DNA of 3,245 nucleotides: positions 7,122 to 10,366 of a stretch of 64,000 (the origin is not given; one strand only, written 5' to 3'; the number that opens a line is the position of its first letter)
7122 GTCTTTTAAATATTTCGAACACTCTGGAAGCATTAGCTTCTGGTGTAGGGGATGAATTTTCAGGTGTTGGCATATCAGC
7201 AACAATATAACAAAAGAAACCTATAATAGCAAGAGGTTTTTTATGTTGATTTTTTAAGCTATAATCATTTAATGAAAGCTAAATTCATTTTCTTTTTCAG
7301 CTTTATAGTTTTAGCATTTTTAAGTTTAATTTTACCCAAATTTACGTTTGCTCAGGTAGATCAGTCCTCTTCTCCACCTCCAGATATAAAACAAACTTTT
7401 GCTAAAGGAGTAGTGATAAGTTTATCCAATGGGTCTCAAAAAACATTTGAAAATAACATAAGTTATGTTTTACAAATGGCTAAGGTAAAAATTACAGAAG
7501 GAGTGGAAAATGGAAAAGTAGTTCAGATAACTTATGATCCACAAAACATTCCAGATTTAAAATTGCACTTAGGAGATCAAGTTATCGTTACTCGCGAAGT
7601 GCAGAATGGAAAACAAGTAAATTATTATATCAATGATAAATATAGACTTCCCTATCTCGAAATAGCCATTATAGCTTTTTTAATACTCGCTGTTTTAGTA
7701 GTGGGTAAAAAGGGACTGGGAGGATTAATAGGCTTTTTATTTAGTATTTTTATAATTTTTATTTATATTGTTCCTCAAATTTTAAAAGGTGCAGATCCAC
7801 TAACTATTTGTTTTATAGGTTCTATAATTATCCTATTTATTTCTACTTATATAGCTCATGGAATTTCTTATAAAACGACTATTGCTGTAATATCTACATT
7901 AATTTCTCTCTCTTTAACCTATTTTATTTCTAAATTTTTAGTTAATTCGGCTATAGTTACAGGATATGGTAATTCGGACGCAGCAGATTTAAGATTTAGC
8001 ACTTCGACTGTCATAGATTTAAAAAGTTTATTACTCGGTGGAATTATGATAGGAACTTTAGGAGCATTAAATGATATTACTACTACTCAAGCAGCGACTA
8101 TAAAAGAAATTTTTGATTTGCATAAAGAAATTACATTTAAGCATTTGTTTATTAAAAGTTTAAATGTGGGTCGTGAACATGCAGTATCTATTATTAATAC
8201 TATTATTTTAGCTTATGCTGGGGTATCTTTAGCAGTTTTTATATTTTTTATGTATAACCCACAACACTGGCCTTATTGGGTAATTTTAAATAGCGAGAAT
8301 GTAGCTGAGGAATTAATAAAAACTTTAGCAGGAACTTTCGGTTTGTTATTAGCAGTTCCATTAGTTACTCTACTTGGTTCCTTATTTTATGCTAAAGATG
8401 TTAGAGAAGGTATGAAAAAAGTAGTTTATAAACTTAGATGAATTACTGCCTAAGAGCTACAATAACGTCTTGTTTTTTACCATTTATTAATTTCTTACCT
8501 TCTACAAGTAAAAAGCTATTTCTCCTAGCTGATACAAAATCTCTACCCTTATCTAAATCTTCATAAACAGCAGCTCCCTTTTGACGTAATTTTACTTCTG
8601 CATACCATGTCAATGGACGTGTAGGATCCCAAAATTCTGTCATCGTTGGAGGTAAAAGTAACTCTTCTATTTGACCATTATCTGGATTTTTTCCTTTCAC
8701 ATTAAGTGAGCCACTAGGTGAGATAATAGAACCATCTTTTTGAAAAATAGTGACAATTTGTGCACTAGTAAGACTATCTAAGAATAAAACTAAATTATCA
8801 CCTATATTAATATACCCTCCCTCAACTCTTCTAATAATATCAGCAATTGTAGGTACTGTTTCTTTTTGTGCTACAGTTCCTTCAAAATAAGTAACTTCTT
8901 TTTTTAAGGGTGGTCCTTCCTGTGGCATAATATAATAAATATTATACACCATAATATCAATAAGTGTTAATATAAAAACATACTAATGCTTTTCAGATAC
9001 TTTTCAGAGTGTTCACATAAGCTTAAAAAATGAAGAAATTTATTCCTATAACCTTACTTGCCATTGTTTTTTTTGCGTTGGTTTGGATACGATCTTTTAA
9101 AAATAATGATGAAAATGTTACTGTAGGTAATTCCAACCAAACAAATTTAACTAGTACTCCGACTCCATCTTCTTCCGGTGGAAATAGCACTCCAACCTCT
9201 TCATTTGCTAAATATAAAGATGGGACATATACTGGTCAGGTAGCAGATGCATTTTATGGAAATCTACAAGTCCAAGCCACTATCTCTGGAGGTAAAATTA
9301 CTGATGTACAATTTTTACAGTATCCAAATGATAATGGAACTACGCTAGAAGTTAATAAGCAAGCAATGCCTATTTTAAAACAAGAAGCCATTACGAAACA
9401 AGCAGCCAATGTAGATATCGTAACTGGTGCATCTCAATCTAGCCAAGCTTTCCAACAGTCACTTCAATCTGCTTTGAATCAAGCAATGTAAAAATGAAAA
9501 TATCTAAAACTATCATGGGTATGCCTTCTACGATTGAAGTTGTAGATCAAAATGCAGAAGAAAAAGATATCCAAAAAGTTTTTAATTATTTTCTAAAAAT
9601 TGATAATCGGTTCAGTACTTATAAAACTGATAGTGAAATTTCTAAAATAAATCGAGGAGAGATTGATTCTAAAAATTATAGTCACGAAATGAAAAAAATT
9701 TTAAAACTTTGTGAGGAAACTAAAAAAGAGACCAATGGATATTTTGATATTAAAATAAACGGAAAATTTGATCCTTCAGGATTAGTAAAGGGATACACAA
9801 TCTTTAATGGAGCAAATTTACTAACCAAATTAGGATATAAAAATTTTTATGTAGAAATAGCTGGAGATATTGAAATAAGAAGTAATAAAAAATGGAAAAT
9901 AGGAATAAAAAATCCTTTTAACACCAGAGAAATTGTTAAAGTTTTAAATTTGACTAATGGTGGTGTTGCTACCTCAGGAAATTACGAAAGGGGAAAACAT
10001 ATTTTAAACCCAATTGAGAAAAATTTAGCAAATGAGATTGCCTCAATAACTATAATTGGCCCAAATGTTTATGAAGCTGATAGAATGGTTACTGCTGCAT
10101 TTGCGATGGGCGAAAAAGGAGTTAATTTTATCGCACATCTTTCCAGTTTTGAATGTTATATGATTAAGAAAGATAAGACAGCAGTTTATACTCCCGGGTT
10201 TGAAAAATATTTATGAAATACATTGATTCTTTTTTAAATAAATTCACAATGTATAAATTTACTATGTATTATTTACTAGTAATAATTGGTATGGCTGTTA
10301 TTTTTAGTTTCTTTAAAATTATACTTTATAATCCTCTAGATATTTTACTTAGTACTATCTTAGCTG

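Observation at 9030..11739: Minimal NQR/RNF-like flavin module: NqrC-like FMN protein, ApbE, and an RnfD/NqrB-like domain fused to an FNR-type NAD(P)H domain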

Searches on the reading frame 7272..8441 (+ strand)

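Call 3: search_protein_families(library=pfam, proteins=[window:7272-8441:+], max_evalue=0.1)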
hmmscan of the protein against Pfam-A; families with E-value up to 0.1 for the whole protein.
window:7272-8441:+ (389 aa): 1 family
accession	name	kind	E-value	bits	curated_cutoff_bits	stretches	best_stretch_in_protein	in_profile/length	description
PF07907.16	YibE_F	-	3e-58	197.7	27.2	1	131-370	3-240/241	YibE/F-like protein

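Call 4: search_protein_families(library=ncbifam, proteins=[window:7272-8441:+], max_evalue=0.1)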
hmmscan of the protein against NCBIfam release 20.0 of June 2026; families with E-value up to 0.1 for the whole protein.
window:7272-8441:+ (389 aa): 0 families

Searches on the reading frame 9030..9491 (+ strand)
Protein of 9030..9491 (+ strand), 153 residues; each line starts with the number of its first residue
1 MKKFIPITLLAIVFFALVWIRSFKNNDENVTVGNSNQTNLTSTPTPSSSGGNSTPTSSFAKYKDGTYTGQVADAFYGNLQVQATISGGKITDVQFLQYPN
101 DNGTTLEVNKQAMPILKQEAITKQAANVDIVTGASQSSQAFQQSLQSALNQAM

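Call 3: search_protein_families(library=pfam, proteins=[window:9030-9491:+], max_evalue=0.1)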
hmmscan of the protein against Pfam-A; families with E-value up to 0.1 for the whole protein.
window:9030-9491:+ (153 aa): 1 family
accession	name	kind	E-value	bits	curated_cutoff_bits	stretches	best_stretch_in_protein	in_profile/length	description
PF04205.19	FMN_bind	-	3.9e-09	37.5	22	1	76-150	3-77/77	FMN-binding domain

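Call 4: search_protein_families(library=ncbifam, proteins=[window:9030-9491:+], max_evalue=0.1)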
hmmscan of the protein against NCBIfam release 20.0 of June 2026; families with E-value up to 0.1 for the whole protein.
window:9030-9491:+ (153 aa): 3 families
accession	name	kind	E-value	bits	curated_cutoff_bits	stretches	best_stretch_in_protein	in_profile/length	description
NF041941.1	lipo_FMN_PplA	exception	4.9e-07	29.2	325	2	8-105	7-101/302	extracellular electron transfer flavoprotein PplA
NF041840.1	rnfG_Methano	equivalog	0.016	14.8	230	1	116-151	148-183/189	Rnf electron transport complex subunit RnfG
NF011815.0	PRK15287.1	equivalog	0.053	13.3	253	1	66-128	83-142/158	fimbrial minor subunit StfF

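Call 74: search_solved_structures(query=window:9030-9488:+, max_evalue=1, show_alignments=2)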
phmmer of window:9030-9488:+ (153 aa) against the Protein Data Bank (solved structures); distinct sequences matched with E-value up to 1: 4.
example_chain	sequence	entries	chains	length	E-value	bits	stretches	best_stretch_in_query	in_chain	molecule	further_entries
8p2a_A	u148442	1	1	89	6e-14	55.6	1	66-152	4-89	FMN-binding domain-containing protein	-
3o6u_A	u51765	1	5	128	9.5e-05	25.8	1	113-151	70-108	uncharacterized protein CPE2226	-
8p2b_A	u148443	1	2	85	0.09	16.2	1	71-151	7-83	Clostridiaceae bacterium FMN4 domain 1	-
8fn5_A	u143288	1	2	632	0.77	13.2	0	61-116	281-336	Glucosyltransferase-S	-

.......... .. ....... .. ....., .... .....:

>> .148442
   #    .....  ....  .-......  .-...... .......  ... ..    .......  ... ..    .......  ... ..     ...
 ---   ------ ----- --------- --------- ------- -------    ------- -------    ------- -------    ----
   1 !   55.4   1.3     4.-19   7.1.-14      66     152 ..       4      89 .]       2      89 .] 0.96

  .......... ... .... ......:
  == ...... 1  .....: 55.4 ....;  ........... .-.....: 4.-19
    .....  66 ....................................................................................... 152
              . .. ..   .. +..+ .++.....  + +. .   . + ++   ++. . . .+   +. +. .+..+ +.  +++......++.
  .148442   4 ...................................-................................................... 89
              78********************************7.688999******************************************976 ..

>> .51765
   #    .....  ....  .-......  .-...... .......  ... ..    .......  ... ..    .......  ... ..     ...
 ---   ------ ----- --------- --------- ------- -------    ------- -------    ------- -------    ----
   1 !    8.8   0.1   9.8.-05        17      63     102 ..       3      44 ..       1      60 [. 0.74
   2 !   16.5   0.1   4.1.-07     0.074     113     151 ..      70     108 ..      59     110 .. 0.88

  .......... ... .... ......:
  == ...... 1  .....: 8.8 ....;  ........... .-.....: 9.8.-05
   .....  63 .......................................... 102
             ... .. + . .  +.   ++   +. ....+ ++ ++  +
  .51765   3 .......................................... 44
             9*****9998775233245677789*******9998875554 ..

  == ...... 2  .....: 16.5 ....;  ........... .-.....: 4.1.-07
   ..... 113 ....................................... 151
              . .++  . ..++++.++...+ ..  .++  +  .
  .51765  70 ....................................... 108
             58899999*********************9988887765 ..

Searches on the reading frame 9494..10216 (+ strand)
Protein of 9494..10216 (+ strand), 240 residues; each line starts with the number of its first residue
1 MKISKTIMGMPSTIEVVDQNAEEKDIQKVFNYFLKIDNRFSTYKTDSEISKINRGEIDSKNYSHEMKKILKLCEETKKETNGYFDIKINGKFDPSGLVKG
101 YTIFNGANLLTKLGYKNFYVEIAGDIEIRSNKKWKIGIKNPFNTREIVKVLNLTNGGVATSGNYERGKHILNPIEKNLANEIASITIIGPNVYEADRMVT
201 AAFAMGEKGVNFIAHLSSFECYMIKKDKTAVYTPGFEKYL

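Call 3: search_protein_families(library=pfam, proteins=[window:9494-10216:+], max_evalue=0.1)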
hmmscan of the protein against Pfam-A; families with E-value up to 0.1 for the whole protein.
window:9494-10216:+ (240 aa): 1 family
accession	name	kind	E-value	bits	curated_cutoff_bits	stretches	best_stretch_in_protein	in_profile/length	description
PF02424.20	ApbE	-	1.3e-38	133.5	25.6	2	91-222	125-265/266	ApbE family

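Call 4: search_protein_families(library=ncbifam, proteins=[window:9494-10216:+], max_evalue=0.1)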
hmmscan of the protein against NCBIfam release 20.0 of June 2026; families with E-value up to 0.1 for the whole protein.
window:9494-10216:+ (240 aa): 2 families
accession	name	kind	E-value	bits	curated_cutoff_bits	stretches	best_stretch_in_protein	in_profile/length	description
NF007774.0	PRK10461.1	equivalog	9.3e-16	57.6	498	2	93-239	182-345/351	FAD:protein FMN transferase ApbE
NF002176.0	PRK01022.1-4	equivalog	0.094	13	202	0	17-80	36-96/166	hypothetical protein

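Call 75: search_solved_structures(query=window:9494-10213:+, max_evalue=0.001, show_alignments=1)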
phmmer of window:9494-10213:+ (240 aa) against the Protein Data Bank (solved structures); distinct sequences matched with E-value up to 0.001: 13.
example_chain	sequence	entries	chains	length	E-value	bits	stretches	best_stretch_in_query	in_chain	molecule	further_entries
6nxi_A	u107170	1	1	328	1e-12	51.4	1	93-227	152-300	FAD:protein FMN transferase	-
6nxj_A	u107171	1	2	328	1.6e-11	47.4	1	93-227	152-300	FAD:protein FMN transferase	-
5mgy_H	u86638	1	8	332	1.3e-10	44.5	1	93-225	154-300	FAD:protein FMN transferase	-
1vrm_A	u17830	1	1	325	3.3e-10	43.2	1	86-208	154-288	hypothetical protein TM1553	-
4xgw_A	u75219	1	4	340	3.6e-10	43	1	93-231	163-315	FAD:protein FMN transferase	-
2o18_A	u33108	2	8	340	1.2e-09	41.3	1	93-231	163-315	Thiamine biosynthesis lipoprotein apbE | FAD:protein FMN transferase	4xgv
7esa_A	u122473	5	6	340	1.4e-09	41.1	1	91-236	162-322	FAD:protein FMN transferase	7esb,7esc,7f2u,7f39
3pnd_A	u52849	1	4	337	1.2e-08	38.1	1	93-229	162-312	Thiamine biosynthesis lipoprotein ApbE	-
4xgx_A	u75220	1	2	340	1.5e-08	37.8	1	93-231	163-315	FAD:protein FMN transferase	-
4xdt_A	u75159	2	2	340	2.2e-05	27.4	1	124-229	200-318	FAD:protein FMN transferase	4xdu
4ifu_A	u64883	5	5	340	3e-05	26.9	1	124-229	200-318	FAD:protein FMN transferase | Thiamine biosynthesis lipoprotein ApbE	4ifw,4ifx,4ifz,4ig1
7mgt_A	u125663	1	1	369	3.6e-05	26.7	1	124-229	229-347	FAD:protein FMN transferase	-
4xdr_A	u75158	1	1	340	0.0004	23.3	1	124-229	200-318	FAD:protein FMN transferase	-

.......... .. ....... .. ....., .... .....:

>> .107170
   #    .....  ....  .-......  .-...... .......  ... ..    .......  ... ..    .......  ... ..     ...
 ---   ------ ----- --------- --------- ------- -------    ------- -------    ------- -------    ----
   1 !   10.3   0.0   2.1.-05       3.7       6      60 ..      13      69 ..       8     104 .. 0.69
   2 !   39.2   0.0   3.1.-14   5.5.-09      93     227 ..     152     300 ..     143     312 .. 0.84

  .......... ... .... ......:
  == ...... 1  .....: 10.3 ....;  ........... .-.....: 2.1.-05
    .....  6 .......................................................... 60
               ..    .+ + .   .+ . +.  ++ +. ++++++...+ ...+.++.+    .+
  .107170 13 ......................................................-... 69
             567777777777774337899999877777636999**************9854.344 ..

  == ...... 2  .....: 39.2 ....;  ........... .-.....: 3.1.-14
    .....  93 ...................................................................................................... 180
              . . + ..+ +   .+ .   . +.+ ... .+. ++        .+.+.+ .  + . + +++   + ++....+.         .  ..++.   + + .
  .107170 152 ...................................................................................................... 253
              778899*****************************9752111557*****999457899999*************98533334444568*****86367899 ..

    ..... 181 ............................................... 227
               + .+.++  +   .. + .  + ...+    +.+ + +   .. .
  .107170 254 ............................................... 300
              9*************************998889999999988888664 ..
